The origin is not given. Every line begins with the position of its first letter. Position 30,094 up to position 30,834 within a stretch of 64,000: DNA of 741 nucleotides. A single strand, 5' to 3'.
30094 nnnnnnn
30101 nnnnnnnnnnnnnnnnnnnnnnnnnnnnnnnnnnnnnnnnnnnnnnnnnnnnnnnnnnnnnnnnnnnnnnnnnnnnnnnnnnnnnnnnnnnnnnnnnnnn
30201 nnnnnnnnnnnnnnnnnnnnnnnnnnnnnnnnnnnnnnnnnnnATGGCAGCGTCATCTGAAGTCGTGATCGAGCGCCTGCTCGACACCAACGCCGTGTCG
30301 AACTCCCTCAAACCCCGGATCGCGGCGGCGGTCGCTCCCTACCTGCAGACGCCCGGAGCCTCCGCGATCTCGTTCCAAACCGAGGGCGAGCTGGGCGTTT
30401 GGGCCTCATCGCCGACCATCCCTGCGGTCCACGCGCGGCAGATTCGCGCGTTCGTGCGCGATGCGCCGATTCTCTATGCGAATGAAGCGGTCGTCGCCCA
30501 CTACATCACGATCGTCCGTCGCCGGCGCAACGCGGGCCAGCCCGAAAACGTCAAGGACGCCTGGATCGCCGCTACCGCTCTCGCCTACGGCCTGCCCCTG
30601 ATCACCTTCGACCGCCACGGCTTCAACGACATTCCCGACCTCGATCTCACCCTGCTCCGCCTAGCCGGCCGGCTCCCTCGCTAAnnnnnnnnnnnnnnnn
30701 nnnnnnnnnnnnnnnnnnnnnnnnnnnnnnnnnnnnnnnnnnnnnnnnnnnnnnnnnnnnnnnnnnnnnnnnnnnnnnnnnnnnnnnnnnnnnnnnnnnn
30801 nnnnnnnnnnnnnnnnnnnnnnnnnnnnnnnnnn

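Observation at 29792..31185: Tandemly duplicated 160-aa unknown gene: one copy overlaps a VapC PIN toxin, the other is solitary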

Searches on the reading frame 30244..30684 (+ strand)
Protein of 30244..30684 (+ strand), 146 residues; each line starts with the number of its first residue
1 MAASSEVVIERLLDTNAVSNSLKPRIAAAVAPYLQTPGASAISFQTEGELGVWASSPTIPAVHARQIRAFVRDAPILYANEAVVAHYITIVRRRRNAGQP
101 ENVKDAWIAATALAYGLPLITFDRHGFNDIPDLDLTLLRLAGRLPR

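Call 4: search_protein_families(library=pfam, proteins=[window:30244-30684:+], max_evalue=1)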
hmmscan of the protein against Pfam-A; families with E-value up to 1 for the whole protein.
window:30244-30684:+ (146 aa): 2 families
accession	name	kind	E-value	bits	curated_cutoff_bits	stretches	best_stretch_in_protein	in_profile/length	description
PF01850.27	PIN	-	4.3e-10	40.7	23.6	1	12-131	2-118/120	PIN domain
PF16460.11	Phage_TTP_11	-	0.26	11.4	28.4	1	65-93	117-145/154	Phage tail tube, TTP, lambda-like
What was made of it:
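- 30244..30684 (+): PIN-domain (VapC-like) toxin gene. It starts at ATG 30244 (25-nt overlap with X1) or at GTG 30265 (GTGA 4-nt overlap). Pfam PF01850 E 4.3e-10 (call 4).
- On VapBC (type II TA, PIN toxin): PF01850 E 4.3e-10, 40.7 bits against a cut-off of 23.6 (call 4).
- Checked: It matches Pfam PF01850 at E 4e-10 (call 4) and aligns to solved VapC 6nkl.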

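Call 5: search_protein_families(library=ncbifam, proteins=[window:30244-30684:+], max_evalue=1)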
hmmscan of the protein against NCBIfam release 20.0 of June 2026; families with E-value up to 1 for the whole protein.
window:30244-30684:+ (146 aa): 3 families
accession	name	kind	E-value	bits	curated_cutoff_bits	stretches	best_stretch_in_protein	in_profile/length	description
NF047863.1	VapCLeptosp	equivalog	3.1e-06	27.5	140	1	12-135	2-126/130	type II toxin-antitoxin system tRNA(fMet)-specific endonuclease VapC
TIGR00028.1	Mtu_PIN_fam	subfamily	9.8e-05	22.6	73.6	1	56-137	59-139/143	TA system VapC family ribonuclease toxin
NF047959.1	TA_toxin_VapC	equivalog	0.013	15.6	80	1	63-124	51-114/125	type II toxin-antitoxin system VapC family toxin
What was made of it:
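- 30244..30684 (+): NCBIfam VapC models match below their cut-offs (call 5).
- On VapBC (type II TA, PIN toxin): The NCBIfam VapC equivalog models score below their cut-offs (call 5), so this is a divergent subfamily.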

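Call 27: search_solved_structures(query=window:30244-30684:+, max_evalue=0.01, show_alignments=3)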
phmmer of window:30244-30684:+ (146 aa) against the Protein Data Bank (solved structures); distinct sequences matched with E-value up to 0.01: 2.
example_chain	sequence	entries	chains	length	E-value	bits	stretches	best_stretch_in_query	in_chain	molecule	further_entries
6nkl_A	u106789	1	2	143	9.8e-07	32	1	12-134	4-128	Ribonuclease VapC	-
5k8j_B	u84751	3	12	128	0.00075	22.7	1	44-135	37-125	Ribonuclease VapC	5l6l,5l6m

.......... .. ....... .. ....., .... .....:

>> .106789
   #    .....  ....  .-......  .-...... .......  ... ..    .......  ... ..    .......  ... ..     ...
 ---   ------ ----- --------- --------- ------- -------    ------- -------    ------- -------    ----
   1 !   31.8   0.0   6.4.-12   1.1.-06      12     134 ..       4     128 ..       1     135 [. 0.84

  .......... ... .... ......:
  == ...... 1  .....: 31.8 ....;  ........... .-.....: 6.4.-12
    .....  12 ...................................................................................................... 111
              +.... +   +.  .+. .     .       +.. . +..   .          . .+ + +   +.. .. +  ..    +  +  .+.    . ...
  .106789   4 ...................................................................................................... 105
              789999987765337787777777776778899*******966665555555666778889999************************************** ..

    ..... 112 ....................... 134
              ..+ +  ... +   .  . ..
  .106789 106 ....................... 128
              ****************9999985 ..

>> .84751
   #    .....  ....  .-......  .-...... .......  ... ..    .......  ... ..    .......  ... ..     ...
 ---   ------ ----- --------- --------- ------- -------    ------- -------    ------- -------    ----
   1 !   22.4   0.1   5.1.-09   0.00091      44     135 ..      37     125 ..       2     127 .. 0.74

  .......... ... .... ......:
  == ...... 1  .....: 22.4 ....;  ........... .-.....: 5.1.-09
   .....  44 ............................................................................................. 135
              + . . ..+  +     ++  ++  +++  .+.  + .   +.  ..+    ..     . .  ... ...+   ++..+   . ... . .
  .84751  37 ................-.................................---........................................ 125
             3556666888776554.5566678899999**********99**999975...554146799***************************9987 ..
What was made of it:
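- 30244..30684 (+): Aligns to VapC 6nkl (call 27).
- On VapBC (type II TA, PIN toxin): Aligned to VapC 6nkl (call 27).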

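Call 30: search_protein_families(library=padloc, proteins=[window:30244-30684:+], max_evalue=0.01)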
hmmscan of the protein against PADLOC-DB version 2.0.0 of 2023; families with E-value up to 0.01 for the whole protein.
window:30244-30684:+ (146 aa): 0 families

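Call 47: find_homologous_proteins(query=window:30265-30684:+, max_evalue=0.00001)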
Query window:30265-30684:+ (139 aa): 32 proteins with E <= 0.00001 among 128 candidates.
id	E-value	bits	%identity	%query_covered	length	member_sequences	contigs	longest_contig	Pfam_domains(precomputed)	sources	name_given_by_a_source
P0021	2.7e-75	268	94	96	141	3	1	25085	PF01850.28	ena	-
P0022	3.0e-73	262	90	96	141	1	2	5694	PF01850.28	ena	-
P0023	4.4e-70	252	88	95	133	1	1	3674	PF01850.28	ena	-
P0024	1.2e-65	237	84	96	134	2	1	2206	PF01850.28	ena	-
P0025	5.8e-64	232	83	95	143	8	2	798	PF01850.28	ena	-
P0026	2.7e-58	213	77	95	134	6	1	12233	PF01850.28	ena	-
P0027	2.8e-47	178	64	95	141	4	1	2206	PF01850.28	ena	-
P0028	1.2e-46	176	62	96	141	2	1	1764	PF01850.28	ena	-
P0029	1.3e-46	176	62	96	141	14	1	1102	PF01850.28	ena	-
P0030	2.4e-45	172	60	96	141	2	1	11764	PF01850.28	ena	-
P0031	4.9e-44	167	60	96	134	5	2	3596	PF01850.28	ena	-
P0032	3.1e-41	158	56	95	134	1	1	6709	PF01850.28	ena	-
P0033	3.1e-39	152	62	86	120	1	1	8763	PF01850.28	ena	-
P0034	6.2e-37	144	56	95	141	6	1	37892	PF01850.28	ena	-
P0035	5.2e-36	141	55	94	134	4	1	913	PF01850.28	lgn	-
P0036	2.4e-33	133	56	91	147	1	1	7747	PF01850.28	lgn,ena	-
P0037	3.4e-33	132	54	91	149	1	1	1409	PF01850.28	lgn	-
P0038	1.5e-22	98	65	58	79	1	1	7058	PF01850.28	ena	-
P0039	9.3e-21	92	44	91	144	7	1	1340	PF01850.28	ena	-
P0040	1.3e-20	92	44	91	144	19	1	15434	PF01850.28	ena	-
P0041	9.4e-20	89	44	91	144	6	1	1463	PF01850.28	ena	-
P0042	6.0e-19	86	42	91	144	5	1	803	PF01850.28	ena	-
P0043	1.0e-18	85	43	92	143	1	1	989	PF01850.28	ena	-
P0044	7.1e-18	83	40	91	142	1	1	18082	PF01850.28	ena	-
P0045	2.4e-17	81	41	91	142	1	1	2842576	PF01850.28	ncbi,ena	-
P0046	8.5e-17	79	39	91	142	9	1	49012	PF01850.28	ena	-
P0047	2.3e-16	78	43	92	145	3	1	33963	PF01850.28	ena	-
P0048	7.5e-16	76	42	92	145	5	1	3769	PF01850.28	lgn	-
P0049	6.7e-15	73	42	92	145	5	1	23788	PF01850.28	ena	-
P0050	9.5e-15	73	41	92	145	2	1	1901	PF01850.28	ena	-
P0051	7.8e-13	66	38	92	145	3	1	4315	PF01850.28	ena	-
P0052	8.6e-9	53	41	76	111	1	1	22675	PF01850.28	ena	-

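Call 48: find_encoding_contigs(protein=P0045, flank=3000, max_places=2)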
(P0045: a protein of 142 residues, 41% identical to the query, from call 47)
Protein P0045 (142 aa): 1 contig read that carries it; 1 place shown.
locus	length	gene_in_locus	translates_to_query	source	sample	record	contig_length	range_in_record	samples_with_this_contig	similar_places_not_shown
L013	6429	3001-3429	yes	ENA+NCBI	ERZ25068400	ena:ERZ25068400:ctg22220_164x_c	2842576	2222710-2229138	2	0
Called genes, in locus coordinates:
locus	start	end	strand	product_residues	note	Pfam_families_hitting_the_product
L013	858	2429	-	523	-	PF00270:DEAD, PF00271:Helicase_C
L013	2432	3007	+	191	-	-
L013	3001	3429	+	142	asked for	PF01850:PIN (weak)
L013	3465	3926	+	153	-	-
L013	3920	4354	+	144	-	PF01850:PIN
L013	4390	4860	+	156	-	-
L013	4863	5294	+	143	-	PF01850:PIN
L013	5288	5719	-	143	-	PF04075:F420H2_quin_red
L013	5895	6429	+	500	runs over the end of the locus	PF00909:Ammonium_transp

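Call 49: find_encoding_contigs(protein=P0047, flank=3000, max_places=2)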
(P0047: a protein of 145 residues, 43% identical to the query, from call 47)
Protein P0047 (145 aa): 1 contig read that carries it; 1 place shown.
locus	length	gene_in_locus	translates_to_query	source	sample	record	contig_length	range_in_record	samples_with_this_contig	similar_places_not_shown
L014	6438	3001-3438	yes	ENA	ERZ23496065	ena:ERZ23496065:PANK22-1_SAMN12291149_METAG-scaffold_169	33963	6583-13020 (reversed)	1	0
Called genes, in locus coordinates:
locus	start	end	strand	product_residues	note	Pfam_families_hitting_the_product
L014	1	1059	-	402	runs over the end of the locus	PF00270:DEAD, PF00271:Helicase_C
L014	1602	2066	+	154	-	-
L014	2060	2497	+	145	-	PF01850:PIN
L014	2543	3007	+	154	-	-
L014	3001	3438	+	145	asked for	PF01850:PIN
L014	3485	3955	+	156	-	-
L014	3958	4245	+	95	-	-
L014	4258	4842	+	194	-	-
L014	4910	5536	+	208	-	-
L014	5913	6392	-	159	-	PF04075:F420H2_quin_red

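Call 50: find_encoding_contigs(protein=P0052, flank=3000, max_places=2)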
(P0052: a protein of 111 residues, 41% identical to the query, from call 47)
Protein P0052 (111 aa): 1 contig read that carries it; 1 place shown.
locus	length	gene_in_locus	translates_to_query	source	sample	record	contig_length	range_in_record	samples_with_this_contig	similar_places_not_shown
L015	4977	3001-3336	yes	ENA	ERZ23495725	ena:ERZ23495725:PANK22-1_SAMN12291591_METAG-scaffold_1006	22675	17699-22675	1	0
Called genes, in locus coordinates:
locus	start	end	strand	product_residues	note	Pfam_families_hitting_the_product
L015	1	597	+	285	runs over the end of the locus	-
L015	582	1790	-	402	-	PF00270:DEAD, PF00271:Helicase_C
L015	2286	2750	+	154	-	-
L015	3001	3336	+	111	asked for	PF01850:PIN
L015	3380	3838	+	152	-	-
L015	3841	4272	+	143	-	PF01850:PIN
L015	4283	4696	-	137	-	PF04075:F420H2_quin_red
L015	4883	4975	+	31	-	?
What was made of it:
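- This PIN subfamily was found only with X (calls 47-50).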
